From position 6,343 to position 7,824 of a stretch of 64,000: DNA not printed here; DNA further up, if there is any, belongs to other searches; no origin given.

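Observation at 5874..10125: Second replication-type module: 620-nt AT-rich divergent intergenic region, Orc1/Cdc6-like AAA+ ATPase and MCM helicase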

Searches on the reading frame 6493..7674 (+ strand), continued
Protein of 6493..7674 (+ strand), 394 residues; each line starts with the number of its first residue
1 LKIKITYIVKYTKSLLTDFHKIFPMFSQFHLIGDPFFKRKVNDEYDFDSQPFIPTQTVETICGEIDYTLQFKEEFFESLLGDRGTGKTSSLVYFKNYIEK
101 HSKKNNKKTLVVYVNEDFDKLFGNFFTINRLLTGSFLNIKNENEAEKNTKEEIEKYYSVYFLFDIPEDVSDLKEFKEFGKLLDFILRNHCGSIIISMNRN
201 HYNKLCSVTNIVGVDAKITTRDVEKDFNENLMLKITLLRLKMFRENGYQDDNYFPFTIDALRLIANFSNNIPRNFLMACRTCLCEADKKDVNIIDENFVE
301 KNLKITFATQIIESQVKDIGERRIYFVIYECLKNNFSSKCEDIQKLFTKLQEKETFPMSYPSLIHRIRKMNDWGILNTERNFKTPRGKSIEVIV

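Call 45: fold_search(model_id=the predicted structure, library=pdb)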
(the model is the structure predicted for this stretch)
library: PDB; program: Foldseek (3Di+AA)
matches with E <= 10: 1621; with E <= 0.001: 294
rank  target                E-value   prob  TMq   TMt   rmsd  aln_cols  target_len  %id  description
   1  2qby_B                3.1e-12  1.00  0.47  0.48   8.7       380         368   18  Crystal structure of a heterodimer of Cdc6/Orc1 initiators bound to origin DNA (from S. solfataricus) (released 2007-09-11)
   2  7jk5_A                1.3e-10  1.00  0.47  0.45  10.9       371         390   15  Structure of Drosophila ORC bound to DNA (released 2020-09-09)
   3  1w5t_A                1.9e-10  1.00  0.52  0.49   7.8       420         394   11  Structure of the Aeropyrum Pernix ORC2 protein (ADPNP-ADP complexes) (released 2004-10-05)
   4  7jgr_A                2.8e-10  1.00  0.48  0.45  11.1       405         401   13  Structure of Drosophila ORC bound to DNA (84 bp) and Cdc6 (released 2020-09-09)
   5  2v1u_A                3.2e-10  1.00  0.49  0.48   7.7       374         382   12  STRUCTURE OF THE AEROPYRUM PERNIX ORC1 PROTEIN IN COMPLEX WITH DNA (released 2007-09-18)
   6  7jk6_A                5.1e-10  1.00  0.48  0.47  11.2       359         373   14  Structure of Drosophila ORC in the active conformation (released 2020-09-09)
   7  1w5s_A                5.1e-10  1.00  0.45  0.43   9.4       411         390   12  Structure of the Aeropyrum Pernix ORC2 protein (ADP form) (released 2004-10-05)
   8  2qby_A                6.1e-10  1.00  0.53  0.54   7.1       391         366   15  Crystal structure of a heterodimer of Cdc6/Orc1 initiators bound to origin DNA (from S. solfataricus) (released 2007-09-11)
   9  1w5s_B                1.2e-09  1.00  0.50  0.48   8.0       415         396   11  Structure of the Aeropyrum Pernix ORC2 protein (ADP form) (released 2004-10-05)
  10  8s0e_A                1.7e-09  1.00  0.45  0.45  12.0       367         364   14  H. sapiens OCCM bound to double stranded DNA (released 2024-10-02)
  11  1fnn_A                1.8e-09  1.00  0.47  0.46  12.1       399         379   15  CRYSTAL STRUCTURE OF CDC6P FROM PYROBACULUM AEROPHILUM (released 2000-10-04)
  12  9bcx_B                4.8e-09  1.00  0.42  0.35  13.9       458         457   13  Cryo-EM structure of the S. cerevisiae ORC-Cdc6-Mcm2-7-DNA complex with a fully closed Mcm2-Mcm5 DNA entry gate (released 2025-01-01)
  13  4xgc_A                5.9e-09  1.00  0.42  0.48  10.9       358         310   15  Crystal structure of the eukaryotic origin recognition complex (released 2015-04-01)
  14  6wgg_A                7.0e-09  1.00  0.43  0.39  12.8       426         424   14  Atomic model of pre-insertion mutant OCCM-DNA complex(ORC-Cdc6-Cdt1-Mcm2-7 with Mcm6 WHD truncation) (released 2020-07-15)
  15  6wgi_A                7.0e-09  1.00  0.43  0.39  12.5       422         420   14  Atomic model of the mutant OCCM (ORC-Cdc6-Cdt1-Mcm2-7 with Mcm6 WHD truncation) loaded on DNA at 10.5 A resolution (released 2020-07-15)
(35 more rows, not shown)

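Call 50: find_homologous_proteins(query=A3, max_evalue=1e-10)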
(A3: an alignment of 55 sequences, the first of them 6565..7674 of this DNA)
Query A3 (55 sequences) (370 aa, profile of the alignment): 14 proteins with E <= 1e-10 among 6730 candidates.
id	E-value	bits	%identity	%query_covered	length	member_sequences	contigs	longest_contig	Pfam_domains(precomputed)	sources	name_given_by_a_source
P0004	4.9e-105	370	44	99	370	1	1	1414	-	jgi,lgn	jgi:hypothetical protein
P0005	1.1e-103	365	43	99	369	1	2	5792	PF05729.19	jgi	-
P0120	4.1e-102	360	27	93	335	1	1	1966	-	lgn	-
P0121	2.0e-100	354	27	93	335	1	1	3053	-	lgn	-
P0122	3.7e-99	350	26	93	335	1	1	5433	-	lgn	-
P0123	2.3e-98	348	25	93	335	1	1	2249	-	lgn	-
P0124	1.0e-97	345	26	93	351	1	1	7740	-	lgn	-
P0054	1.2e-97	345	22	97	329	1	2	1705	-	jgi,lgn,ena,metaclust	metaclust:\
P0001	5.3e-94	333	100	96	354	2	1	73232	-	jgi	jgi:hypothetical protein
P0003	3.1e-93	331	47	100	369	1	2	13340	-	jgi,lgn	jgi:hypothetical protein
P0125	1.4e-91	325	25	96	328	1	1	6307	-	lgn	-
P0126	3.4e-88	314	23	93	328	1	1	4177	-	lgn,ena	-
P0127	4.3e-86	307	25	96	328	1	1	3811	-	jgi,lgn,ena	-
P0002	2.0e-78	282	57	84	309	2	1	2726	-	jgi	jgi:hypothetical protein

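Call 69: search_dna_similar(query=window:6565-7674:+, collection=phages, mode=protein, max_evalue=0.01)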
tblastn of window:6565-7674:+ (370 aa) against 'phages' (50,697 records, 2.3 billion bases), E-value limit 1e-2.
No match.

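Call 70: search_dna_similar(query=window:6565-7674:+, collection=plasmids, mode=protein, max_evalue=0.01)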
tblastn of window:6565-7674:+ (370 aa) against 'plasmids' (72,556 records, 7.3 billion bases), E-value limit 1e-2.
No match.

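Call 90: find_related_loci(query=A6, collection=metagenome_contigs, flank=6000)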
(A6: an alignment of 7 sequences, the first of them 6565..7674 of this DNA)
Query A6 (370 aa) in metagenome_contigs; peptide patterns used: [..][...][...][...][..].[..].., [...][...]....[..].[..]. (x = any residue, [..] = any of these).
600 stretches matched a pattern (row limit reached: there are more); 3 encode a relative of the query (tblastn E <= 1e-3); 3 distinct loci.
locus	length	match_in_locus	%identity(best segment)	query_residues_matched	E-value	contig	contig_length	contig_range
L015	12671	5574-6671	56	1-370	1e-137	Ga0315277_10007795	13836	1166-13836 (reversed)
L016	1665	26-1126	40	1-370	7e-86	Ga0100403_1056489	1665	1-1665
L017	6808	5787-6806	40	1-343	1e-73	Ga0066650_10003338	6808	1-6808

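Call 104: find_encoding_contigs(protein=P0124, flank=6000, max_places=2)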
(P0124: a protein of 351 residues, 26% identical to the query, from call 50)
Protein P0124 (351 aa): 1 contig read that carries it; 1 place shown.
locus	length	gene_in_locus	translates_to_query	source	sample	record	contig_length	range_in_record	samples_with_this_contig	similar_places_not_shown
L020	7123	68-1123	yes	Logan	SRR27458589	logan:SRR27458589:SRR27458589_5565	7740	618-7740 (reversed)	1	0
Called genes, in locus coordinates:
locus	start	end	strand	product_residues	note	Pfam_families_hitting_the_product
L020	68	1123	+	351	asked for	-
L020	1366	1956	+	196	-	-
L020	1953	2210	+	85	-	-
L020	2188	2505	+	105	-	-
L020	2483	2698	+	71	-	-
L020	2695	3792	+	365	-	PF00534:Glycos_transf_1, PF13692:Glyco_trans_1_4 (weak)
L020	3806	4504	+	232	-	PF01073:3Beta_HSD (faint), PF01370:Epimerase, PF04321:RmlD_sub_bind, PF07993:NAD_binding_4 (faint), PF02719:Polysacc_synt_2, PF16363:GDP_Man_Dehyd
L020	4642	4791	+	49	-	-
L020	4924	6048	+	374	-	PF01041:DegT_DnrJ_EryC1, PF01053:Cys_Met_Meta_PP (weak)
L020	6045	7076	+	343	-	PF01370:Epimerase, PF02719:Polysacc_synt_2 (weak), PF04321:RmlD_sub_bind, PF16363:GDP_Man_Dehyd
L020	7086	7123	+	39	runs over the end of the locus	-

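Call 105: find_encoding_contigs(protein=P0125, flank=6000, max_places=2)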
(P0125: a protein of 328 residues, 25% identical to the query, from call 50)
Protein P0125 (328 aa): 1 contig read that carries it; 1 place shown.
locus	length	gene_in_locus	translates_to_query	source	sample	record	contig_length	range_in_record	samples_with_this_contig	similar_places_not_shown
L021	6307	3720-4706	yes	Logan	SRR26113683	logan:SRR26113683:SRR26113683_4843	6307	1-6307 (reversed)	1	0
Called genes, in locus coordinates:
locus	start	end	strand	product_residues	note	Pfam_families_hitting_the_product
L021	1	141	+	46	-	?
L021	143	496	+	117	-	-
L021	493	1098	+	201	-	-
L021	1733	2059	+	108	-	-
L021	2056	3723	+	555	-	PF01935:DUF87, PF13401:AAA_22 (weak), PF05707:Zot (faint)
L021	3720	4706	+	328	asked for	-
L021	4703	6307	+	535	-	?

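Call 107: search_protein_families(library=pfam, proteins=[L021:4703-6307:+, L020:1366-1953:+, L021:2056-3720:+, L017:4602-5312:+, L017:2995-4062:+, L001:946-1323:+], max_evalue=0.01)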
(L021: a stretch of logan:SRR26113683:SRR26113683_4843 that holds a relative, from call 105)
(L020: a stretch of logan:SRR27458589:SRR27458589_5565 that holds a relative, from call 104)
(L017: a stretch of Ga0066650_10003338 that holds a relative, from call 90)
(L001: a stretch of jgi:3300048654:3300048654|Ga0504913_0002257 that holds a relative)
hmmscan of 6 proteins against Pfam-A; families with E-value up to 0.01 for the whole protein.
L021:4703-6307:+ (535 aa): 7 families
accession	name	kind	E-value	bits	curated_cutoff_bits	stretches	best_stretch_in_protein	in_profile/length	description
PF00493.29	MCM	-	8e-68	228.3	23.3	1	253-473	2-222/224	MCM P-loop domain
PF17207.9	MCM_OB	-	7.8e-18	64.9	24.8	1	93-213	3-123/126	MCM OB domain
PF01078.27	Mg_chelatase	-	1.9e-10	40.9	20.3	1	362-425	97-160/207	Magnesium chelatase, subunit ChlI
PF17855.7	MCM_lid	-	4.3e-07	30.8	27.4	1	484-535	1-51/87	MCM AAA-lid domain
PF07728.20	AAA_5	-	2.2e-05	24.9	22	1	309-430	1-131/139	AAA domain (dynein-related subfamily)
PF00004.35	AAA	-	0.00021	22.2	21.2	1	310-422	1-109/131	ATPase family associated with various cellular activities (AAA)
PF05496.18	RuvB_N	-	0.0072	16.5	27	0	308-403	34-118/159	Holliday junction DNA helicase RuvB P-loop domain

L020:1366-1953:+ (196 aa): 3 families
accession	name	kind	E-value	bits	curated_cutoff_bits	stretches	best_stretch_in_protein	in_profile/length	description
PF07669.17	Eco57I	-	0.00053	20.6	25.3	1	69-100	63-93/171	Eco57I restriction-modification methylase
PF02384.22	N6_Mtase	-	0.0021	17.9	20.4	0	70-103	113-149/311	N-6 DNA Methylase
PF13651.11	EcoRI_methylase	-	0.0072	16.1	26.4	0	77-109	134-166/345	Adenine-specific methyltransferase EcoRI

L021:2056-3720:+ (555 aa): 7 families
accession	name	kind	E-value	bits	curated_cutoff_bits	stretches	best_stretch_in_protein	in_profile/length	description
PF01935.23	DUF87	-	2.6e-11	44.5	23.2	1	9-145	15-145/220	Helicase HerA, central domain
PF13401.12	AAA_22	-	2.6e-07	31.5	27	1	21-155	9-107/130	AAA domain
PF05707.18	Zot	-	1.6e-05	24.9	20.3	1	103-183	52-140/197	Zonular occludens toxin (Zot)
PF00004.35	AAA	-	0.0019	19.1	21.2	1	91-180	24-118/131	ATPase family associated with various cellular activities (AAA)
PF13412.12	HTH_24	-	0.0027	17.7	21.9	0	523-541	30-48/48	Winged helix-turn-helix DNA-binding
PF13545.12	HTH_Crp_2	-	0.0029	18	27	0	509-543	23-54/70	Crp-like helix-turn-helix domain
PF10412.15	TrwB_AAD_bind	-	0.0036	16.7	20.5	0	18-57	16-56/387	Type IV secretion-system coupling protein DNA-binding domain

L017:4602-5312:+ (237 aa): 2 families
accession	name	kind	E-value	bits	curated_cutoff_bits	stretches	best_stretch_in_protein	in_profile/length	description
PF12698.13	ABC2_membrane_3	-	0.001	18.7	31.6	1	4-209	8-173/347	ABC-2 family transporter protein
PF22067.2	Cep192_D3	-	0.0036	17.8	27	0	37-93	16-72/99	Cep192 domain 3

L017:2995-4062:+ (356 aa): 0 families

L001:946-1323:+ (126 aa): 0 families

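Call 109: find_encoding_contigs(protein=P0122, flank=6000, max_places=2)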
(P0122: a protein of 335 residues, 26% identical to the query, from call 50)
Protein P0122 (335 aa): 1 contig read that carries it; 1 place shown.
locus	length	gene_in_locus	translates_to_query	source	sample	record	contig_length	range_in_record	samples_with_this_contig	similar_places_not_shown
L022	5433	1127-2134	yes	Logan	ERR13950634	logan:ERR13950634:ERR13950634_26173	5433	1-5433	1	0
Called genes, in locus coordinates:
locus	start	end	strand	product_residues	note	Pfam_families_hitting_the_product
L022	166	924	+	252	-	PF01370:Epimerase, PF04321:RmlD_sub_bind, PF07993:NAD_binding_4 (faint), PF13460:NAD_binding_10, PF01073:3Beta_HSD (weak), PF02719:Polysacc_synt_2, PF16363:GDP_Man_Dehyd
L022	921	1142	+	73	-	-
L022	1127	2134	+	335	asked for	-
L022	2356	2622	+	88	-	-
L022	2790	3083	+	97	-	-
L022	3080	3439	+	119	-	PF05766:NinG (weak), PF01844:HNH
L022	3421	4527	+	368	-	PF00534:Glycos_transf_1, PF13692:Glyco_trans_1_4 (weak)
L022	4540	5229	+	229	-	PF13462:Thioredoxin_4, PF13098:Thioredoxin_2 (faint), PF01323:DSBA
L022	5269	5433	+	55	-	?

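Call 110: find_encoding_contigs(protein=P0126, flank=6000, max_places=2)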
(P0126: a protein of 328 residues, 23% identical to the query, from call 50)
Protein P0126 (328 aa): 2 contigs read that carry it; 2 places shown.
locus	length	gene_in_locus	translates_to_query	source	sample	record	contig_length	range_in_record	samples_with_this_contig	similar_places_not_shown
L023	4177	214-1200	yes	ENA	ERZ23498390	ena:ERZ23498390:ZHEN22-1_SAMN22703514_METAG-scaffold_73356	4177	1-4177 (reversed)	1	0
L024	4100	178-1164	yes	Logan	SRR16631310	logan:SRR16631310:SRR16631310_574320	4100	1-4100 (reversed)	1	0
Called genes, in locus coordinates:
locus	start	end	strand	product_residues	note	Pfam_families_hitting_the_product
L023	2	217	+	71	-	?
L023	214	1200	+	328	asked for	-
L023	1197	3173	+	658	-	PF17207:MCM_OB, PF00493:MCM, PF01078:Mg_chelatase, PF17855:MCM_lid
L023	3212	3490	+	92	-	-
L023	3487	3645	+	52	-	-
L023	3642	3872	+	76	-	-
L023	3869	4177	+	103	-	?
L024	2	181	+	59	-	?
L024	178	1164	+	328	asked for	-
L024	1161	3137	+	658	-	PF17207:MCM_OB, PF00493:MCM, PF01078:Mg_chelatase, PF17855:MCM_lid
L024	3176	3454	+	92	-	-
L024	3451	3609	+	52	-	-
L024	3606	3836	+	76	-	-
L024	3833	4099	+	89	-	?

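Call 111: fold_search(model_id=the predicted structure, library=viral)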
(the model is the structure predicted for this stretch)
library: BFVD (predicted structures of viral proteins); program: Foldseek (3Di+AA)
matches with E <= 10: 1320; with E <= 0.001: 72
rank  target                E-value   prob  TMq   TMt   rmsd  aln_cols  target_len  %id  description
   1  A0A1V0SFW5            3.6e-07  1.00  0.42  0.34  10.2       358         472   14  Replication factor C small subunit [Hokovirus HKV1]
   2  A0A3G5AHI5            1.3e-06  1.00  0.40  0.32   8.3       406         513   11  Uncharacterized protein [Sylvanvirus sp.]
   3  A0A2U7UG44            1.6e-06  1.00  0.41  0.38  10.2       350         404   11  Replication factor C subunit [Pandoravirus macleodensis]
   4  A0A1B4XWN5            2.5e-06  1.00  0.40  0.43  11.5       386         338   12  Clamp loader subunit [Tenacibaculum phage pT24]
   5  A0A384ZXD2            3.3e-06  1.00  0.39  0.36  10.3       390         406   14  Putative DNA polymerase III [Dickeya phage vB_DsoM_JA29]
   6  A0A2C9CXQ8            3.7e-06  1.00  0.38  0.43   9.4       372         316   11  Sliding-clamp-loader large subunit [Yersinia phage fHe-Yen9-04]
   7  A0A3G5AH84            6.0e-06  1.00  0.42  0.32  11.1       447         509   11  Uncharacterized protein [Sylvanvirus sp.]
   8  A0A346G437            8.4e-06  1.00  0.39  0.41  11.7       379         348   15  (no name in the UniProt tables at hand)
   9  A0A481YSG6            9.9e-06  1.00  0.39  0.33   7.9       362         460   15  Ankyrin repeat protein [Marseillevirus LCMAC102]
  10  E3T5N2                1.2e-05  1.00  0.38  0.41   9.2       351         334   13  Putative replication factor C subunit [Cafeteria roenbergensis virus (strain BV-PW1)]
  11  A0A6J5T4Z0            1.2e-05  1.00  0.37  0.43   9.6       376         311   12  Sliding-clamp-loader large subunit [uncultured Caudovirales phage]
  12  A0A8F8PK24            1.3e-05  1.00  0.40  0.42  10.7       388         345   10  Replication factor C clamp loader [Clandestinovirus]
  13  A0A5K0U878            1.5e-05  1.00  0.37  0.25   9.7       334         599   11  CYFA0S28e00188g1_1 [Yasminevirus sp. GU-2018]
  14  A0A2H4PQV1            1.5e-05  1.00  0.35  0.32  14.9       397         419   12  (no name in the UniProt tables at hand)
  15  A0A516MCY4            2.0e-05  1.00  0.37  0.43  10.7       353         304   12  (no name in the UniProt tables at hand)
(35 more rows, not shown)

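Call 112: search_protein_families(library=ncbifam, proteins=[window:6565-7674:+], max_evalue=0.1)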
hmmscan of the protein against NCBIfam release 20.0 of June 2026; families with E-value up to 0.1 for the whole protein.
window:6565-7674:+ (370 aa): 2 families
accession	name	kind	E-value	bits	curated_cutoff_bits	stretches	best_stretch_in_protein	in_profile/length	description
NF041743.1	RdrA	equivalog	0.0015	17.1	600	1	57-88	61-92/742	antiviral RADAR system adenosine triphosphatase RdrA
TIGR02928.1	TIGR02928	subfamily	0.0067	15.3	181.3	0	55-91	45-81/366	orc1/cdc6 family replication initiation protein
